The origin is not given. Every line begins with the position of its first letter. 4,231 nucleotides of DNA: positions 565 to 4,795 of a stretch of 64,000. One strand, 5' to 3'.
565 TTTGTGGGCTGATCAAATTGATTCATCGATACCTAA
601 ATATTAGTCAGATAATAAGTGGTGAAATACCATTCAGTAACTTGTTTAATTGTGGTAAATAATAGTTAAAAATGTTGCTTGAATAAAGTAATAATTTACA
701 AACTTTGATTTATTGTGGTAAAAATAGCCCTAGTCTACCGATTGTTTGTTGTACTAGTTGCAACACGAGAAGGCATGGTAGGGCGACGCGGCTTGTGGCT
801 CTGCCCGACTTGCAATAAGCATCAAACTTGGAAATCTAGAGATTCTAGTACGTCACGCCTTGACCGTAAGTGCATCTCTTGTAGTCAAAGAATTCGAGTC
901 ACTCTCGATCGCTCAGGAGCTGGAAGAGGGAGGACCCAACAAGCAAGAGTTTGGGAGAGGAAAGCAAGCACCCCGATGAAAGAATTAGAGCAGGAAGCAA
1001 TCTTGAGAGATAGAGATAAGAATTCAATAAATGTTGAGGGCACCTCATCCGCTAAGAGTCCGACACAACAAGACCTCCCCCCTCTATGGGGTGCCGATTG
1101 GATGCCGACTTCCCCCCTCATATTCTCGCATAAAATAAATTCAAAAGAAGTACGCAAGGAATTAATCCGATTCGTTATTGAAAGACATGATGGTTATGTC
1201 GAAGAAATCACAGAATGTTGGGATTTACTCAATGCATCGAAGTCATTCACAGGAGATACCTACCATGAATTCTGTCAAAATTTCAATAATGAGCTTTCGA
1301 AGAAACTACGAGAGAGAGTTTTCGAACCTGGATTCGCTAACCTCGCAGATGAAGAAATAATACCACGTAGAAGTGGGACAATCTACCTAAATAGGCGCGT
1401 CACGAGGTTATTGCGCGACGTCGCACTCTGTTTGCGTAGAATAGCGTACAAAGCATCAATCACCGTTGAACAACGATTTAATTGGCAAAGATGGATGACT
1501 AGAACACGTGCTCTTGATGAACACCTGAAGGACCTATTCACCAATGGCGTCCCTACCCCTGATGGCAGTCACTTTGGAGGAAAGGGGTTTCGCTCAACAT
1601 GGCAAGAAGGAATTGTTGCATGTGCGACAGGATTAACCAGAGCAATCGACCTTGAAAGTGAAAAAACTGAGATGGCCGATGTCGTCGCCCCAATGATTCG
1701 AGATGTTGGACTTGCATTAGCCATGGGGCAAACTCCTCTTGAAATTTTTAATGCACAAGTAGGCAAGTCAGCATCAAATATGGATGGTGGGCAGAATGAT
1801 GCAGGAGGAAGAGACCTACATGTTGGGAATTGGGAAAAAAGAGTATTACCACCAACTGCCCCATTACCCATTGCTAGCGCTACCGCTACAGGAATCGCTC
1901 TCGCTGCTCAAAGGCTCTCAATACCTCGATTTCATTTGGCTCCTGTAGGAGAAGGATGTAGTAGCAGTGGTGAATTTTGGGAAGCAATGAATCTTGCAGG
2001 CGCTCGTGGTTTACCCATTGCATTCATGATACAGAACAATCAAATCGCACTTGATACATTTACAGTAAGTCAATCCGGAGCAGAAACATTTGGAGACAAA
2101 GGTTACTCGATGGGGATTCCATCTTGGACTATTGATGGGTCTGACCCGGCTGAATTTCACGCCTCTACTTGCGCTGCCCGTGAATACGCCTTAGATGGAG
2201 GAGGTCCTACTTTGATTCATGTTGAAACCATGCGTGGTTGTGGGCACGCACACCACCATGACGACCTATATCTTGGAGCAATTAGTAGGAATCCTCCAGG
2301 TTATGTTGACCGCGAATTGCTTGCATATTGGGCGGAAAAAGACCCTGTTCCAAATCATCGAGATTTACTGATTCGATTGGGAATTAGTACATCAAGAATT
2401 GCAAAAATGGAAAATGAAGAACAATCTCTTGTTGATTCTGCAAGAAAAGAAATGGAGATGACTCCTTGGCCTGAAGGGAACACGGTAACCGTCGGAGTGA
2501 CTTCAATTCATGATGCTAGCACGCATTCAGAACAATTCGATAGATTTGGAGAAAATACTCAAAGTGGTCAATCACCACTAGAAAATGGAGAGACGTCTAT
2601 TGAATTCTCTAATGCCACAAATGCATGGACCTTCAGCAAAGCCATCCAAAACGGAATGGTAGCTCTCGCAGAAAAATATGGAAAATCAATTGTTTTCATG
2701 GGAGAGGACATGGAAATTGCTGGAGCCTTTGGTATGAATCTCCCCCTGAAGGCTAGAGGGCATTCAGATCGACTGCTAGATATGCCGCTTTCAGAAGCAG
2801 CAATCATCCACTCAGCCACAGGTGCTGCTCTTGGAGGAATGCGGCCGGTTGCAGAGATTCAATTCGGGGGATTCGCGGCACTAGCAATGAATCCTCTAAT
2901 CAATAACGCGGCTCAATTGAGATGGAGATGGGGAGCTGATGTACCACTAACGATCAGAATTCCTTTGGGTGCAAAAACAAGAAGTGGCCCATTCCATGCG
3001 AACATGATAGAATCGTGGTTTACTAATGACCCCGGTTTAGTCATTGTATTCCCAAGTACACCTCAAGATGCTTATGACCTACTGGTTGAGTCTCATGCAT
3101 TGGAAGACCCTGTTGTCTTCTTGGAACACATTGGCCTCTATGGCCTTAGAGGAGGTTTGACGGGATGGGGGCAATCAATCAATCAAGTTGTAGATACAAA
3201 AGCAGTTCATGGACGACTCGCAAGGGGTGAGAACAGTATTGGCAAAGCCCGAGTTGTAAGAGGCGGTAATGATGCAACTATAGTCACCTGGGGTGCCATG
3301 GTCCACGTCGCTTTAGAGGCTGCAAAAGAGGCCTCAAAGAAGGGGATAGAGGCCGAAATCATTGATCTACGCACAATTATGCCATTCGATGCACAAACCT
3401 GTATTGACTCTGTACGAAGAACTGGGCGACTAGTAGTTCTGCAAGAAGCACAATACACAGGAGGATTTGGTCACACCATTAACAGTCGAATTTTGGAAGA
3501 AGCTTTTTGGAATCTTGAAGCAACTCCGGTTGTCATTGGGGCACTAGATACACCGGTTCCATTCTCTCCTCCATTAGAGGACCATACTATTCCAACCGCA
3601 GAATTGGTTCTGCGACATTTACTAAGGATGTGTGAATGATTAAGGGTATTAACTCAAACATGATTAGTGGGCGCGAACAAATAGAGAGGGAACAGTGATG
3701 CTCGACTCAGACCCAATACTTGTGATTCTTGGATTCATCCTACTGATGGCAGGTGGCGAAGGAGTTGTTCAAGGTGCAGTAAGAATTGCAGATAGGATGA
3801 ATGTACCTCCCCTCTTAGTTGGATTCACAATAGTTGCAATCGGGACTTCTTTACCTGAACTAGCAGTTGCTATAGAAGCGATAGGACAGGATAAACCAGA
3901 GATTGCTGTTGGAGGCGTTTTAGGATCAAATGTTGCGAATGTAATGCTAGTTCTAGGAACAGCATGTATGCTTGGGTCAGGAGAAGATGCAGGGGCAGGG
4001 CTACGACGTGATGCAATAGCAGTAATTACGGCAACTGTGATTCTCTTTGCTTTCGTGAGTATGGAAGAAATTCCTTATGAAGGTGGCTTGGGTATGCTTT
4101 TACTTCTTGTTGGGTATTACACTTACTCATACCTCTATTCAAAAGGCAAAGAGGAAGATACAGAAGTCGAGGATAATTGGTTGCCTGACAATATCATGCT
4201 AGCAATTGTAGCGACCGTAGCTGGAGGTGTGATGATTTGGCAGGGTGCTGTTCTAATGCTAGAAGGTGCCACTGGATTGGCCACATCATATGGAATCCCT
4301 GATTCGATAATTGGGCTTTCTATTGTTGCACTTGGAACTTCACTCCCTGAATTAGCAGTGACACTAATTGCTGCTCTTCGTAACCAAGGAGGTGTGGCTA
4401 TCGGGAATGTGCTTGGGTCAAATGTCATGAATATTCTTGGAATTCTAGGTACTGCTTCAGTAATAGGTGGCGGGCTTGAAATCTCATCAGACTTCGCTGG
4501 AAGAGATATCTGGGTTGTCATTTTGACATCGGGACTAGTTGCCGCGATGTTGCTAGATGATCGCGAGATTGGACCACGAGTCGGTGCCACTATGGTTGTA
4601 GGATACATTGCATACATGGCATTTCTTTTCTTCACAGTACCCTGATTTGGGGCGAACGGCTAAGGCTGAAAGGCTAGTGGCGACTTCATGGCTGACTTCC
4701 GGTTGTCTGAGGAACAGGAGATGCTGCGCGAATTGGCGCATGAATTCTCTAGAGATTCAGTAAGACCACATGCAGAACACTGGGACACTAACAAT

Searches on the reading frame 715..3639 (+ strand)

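Call 89: search_protein_families(library=pfam, proteins=[window:715-3639:+], max_evalue=0.00001)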
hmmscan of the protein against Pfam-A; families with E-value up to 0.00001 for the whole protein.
window:715-3639:+ (974 aa): 3 families
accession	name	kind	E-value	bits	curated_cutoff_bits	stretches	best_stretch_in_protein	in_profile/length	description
PF02780.25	Transketolase_C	-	1.4e-36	125.6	25.9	1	843-963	1-122/124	Transketolase, C-terminal domain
PF00676.26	E1_dh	-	2.9e-34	118.9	22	1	316-585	41-296/300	Dehydrogenase E1 component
PF02779.29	Transket_pyr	-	1.9e-21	77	27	1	639-809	4-172/174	Transketolase, pyrimidine binding domain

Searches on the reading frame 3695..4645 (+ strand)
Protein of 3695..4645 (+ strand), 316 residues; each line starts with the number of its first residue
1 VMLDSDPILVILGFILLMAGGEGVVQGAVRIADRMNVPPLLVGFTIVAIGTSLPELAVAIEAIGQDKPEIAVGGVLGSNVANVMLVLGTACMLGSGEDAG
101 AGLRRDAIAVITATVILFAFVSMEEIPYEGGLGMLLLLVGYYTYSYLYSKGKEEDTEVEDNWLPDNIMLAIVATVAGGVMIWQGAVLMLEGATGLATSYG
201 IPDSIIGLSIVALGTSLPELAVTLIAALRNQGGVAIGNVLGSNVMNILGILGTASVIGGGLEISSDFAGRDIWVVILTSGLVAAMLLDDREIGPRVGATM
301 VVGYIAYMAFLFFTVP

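Call 44: search_protein_families(library=pfam, proteins=[window:3695-4645:+], max_evalue=0.001)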
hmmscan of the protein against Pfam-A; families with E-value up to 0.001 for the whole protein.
window:3695-4645:+ (316 aa): 1 family
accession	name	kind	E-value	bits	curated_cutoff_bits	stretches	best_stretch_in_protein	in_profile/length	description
PF01699.29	Na_Ca_ex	-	2.5e-51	174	24.9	2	170-312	2-150/151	Sodium/calcium exchanger protein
